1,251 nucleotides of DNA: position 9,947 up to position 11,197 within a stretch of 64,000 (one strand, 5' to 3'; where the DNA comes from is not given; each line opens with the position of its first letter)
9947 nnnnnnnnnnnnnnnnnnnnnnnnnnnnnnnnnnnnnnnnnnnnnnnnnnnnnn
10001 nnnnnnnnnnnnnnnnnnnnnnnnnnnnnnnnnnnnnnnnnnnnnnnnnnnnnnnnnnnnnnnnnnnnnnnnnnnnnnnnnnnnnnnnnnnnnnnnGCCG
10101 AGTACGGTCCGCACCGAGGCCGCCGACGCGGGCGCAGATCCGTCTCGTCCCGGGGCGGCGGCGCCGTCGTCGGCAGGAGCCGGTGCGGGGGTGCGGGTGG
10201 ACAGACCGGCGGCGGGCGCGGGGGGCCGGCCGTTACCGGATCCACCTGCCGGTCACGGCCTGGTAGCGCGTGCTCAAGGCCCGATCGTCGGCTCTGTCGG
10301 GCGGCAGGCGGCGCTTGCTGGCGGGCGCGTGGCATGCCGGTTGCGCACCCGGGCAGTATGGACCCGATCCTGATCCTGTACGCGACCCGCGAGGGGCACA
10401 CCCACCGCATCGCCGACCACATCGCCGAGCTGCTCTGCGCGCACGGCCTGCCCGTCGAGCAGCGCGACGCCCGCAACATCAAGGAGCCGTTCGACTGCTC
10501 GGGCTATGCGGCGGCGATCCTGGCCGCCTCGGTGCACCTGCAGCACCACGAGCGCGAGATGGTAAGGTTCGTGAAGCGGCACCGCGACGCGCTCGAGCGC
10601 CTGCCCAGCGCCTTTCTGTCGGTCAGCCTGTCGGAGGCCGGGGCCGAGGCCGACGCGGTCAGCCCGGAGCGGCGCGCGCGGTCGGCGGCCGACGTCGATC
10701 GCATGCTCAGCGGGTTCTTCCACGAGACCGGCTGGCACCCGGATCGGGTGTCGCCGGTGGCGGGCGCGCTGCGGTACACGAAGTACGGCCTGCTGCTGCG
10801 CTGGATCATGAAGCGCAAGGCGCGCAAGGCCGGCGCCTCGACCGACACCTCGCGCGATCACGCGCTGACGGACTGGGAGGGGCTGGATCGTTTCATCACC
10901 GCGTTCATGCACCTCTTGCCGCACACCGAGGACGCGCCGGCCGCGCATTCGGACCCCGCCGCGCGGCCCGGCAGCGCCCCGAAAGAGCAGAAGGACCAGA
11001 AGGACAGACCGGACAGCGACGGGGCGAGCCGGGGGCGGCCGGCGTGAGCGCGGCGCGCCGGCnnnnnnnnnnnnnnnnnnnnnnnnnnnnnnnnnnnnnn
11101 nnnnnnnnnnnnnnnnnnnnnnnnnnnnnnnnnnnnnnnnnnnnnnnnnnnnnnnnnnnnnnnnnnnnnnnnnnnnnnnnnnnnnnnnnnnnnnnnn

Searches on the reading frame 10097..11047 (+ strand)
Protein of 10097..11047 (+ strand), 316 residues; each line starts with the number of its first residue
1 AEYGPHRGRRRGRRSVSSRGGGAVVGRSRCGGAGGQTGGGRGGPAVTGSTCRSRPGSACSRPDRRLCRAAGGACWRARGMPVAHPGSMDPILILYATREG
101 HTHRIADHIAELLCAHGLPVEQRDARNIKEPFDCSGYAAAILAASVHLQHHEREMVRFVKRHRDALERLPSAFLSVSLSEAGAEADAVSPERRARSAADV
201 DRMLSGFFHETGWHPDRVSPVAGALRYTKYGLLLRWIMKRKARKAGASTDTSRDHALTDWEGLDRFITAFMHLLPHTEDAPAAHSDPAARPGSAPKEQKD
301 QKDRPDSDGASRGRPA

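Call 32: search_protein_families(library=pfam, proteins=[window:10097-11047:+], max_evalue=0.00001)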
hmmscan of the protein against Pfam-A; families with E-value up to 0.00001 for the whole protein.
window:10097-11047:+ (316 aa): 1 family
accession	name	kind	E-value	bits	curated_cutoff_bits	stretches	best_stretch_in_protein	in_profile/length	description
PF12724.12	Flavodoxin_5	-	1.4e-27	97.2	27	1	92-252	1-145/145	Flavodoxin domain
